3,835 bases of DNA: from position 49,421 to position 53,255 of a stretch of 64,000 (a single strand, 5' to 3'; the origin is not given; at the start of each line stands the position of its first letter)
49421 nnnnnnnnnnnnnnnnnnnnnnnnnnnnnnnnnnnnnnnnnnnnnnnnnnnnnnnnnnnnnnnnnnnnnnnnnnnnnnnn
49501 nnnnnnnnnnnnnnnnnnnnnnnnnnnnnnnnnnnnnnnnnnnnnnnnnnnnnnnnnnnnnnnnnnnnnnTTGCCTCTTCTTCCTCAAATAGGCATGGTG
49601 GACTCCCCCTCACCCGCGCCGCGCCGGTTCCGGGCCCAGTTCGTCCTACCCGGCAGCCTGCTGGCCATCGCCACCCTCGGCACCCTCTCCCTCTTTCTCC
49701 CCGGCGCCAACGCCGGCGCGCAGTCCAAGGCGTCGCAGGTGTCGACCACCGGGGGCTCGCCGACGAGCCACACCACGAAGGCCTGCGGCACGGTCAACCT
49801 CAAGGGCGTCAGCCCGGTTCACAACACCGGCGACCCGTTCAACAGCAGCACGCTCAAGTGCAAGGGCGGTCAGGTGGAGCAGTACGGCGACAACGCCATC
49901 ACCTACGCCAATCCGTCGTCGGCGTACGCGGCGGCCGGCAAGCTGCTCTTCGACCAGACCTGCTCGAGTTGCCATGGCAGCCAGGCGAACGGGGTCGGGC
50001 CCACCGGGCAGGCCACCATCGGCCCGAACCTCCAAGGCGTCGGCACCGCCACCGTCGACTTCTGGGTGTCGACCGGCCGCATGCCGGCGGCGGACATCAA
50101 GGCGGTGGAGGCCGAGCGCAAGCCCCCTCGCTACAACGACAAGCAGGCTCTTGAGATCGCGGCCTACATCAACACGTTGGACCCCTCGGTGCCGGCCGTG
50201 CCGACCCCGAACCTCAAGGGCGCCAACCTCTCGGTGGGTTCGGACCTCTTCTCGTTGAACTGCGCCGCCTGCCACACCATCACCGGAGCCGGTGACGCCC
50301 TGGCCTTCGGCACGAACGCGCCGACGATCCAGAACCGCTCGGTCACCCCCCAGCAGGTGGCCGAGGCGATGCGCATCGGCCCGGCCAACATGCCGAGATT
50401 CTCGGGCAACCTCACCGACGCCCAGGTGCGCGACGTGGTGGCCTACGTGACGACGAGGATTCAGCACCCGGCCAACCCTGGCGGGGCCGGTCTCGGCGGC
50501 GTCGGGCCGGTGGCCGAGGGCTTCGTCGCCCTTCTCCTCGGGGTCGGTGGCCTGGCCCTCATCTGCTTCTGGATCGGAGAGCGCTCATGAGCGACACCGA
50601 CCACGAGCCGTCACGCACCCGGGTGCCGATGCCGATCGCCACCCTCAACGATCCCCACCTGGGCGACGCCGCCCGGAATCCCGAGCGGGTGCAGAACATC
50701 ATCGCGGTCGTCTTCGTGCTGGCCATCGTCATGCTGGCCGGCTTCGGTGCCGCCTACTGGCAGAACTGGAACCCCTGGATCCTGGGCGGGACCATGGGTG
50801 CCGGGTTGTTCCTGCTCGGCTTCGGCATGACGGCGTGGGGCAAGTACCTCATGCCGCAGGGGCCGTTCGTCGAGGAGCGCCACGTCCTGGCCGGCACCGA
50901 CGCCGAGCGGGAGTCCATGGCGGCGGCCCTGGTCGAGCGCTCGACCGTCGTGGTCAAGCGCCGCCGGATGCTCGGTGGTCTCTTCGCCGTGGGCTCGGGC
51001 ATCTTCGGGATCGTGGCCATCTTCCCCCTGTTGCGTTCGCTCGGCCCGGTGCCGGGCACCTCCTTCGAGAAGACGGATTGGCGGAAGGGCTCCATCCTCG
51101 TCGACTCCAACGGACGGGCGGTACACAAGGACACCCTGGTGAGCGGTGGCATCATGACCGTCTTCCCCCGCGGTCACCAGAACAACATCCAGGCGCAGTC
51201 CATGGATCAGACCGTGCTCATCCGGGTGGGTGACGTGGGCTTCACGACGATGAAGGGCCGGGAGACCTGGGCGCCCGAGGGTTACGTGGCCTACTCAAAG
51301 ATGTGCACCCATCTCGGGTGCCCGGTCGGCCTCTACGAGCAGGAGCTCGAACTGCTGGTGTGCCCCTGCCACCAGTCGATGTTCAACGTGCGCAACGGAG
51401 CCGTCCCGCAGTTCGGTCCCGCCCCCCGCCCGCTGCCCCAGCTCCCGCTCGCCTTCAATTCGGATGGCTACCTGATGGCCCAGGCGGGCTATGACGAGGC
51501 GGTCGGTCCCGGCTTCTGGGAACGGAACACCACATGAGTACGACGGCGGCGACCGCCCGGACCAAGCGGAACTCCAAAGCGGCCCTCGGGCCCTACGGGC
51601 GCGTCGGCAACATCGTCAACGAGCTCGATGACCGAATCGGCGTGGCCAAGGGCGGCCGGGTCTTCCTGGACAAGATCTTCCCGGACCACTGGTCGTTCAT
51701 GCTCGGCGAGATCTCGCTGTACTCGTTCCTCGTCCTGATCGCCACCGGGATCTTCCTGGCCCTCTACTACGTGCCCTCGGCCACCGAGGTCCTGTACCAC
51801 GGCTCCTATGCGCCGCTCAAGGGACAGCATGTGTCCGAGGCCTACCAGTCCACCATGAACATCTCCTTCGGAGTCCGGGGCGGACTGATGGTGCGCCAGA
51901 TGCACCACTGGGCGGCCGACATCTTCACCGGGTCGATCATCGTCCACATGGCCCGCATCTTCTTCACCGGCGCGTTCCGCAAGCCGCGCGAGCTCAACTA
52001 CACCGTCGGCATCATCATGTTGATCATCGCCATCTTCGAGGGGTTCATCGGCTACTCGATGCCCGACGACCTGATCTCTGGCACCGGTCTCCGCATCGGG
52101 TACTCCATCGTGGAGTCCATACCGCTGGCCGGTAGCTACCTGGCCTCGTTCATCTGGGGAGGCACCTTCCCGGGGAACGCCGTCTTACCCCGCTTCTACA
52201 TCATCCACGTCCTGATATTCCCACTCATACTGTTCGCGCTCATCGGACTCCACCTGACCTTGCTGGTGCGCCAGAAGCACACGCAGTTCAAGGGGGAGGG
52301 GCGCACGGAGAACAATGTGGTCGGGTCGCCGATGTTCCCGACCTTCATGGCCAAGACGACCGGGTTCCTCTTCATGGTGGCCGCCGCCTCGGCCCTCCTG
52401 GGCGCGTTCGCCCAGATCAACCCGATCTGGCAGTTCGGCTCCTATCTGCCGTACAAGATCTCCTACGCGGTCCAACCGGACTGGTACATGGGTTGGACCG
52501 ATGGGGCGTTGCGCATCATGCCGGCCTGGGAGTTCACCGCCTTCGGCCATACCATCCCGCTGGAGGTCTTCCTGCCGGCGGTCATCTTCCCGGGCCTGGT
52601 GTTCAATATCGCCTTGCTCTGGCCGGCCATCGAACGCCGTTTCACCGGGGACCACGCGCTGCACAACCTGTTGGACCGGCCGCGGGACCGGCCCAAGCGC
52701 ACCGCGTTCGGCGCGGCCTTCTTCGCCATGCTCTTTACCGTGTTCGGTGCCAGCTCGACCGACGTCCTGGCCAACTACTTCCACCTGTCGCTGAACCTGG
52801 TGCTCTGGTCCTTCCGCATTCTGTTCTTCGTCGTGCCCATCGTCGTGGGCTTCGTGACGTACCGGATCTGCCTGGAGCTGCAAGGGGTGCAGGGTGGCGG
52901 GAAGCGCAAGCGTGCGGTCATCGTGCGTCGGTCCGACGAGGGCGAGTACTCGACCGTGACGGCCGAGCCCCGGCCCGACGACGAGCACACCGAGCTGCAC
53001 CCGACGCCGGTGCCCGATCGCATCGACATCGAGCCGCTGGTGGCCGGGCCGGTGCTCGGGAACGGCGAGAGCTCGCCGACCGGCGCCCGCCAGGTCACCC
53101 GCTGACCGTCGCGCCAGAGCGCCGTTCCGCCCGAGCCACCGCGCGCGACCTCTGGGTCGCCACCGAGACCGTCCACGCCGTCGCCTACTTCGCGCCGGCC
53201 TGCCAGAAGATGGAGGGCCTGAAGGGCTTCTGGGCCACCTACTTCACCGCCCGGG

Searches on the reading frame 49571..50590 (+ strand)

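Call 51: search_protein_families(library=pfam, proteins=[window:49571-50590:+], max_evalue=0.0001)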
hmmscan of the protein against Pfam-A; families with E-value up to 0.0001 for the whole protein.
window:49571-50590:+ (339 aa): 2 families
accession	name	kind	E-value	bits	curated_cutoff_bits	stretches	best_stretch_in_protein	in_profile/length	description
PF13442.11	Cytochrome_CBB3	-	6.8e-20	71.6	27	2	219-293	2-68/68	Cytochrome C oxidase, cbb3-type, subunit III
PF00034.26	Cytochrom_C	-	8.8e-20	72.3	21.3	2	223-295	4-88/90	Cytochrome c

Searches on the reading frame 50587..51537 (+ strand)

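Call 51: search_protein_families(library=pfam, proteins=[window:50587-51537:+], max_evalue=0.0001)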
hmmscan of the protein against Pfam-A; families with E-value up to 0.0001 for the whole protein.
window:50587-51537:+ (316 aa): 2 families
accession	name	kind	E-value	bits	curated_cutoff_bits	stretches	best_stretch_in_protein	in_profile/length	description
PF19297.4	QcrA_N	-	7.7e-14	52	27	1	57-152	89-186/222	QcrA subunit N-terminal region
PF00355.32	Rieske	-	7.3e-09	35.9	20.3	1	230-287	33-88/88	Rieske [2Fe-2S] domain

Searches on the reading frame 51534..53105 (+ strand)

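Call 51: search_protein_families(library=pfam, proteins=[window:51534-53105:+], max_evalue=0.0001)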
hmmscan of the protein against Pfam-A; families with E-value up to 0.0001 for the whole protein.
window:51534-53105:+ (523 aa): 2 families
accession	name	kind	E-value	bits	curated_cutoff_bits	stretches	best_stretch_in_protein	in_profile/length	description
PF13631.11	Cytochrom_B_N_2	-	8.9e-60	201.9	27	1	130-302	2-168/169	Cytochrome b(N-terminal)/b6/petB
PF00033.24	Cytochrome_B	-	4.8e-30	105.2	27.2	1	54-246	13-187/189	Cytochrome b/b6/petB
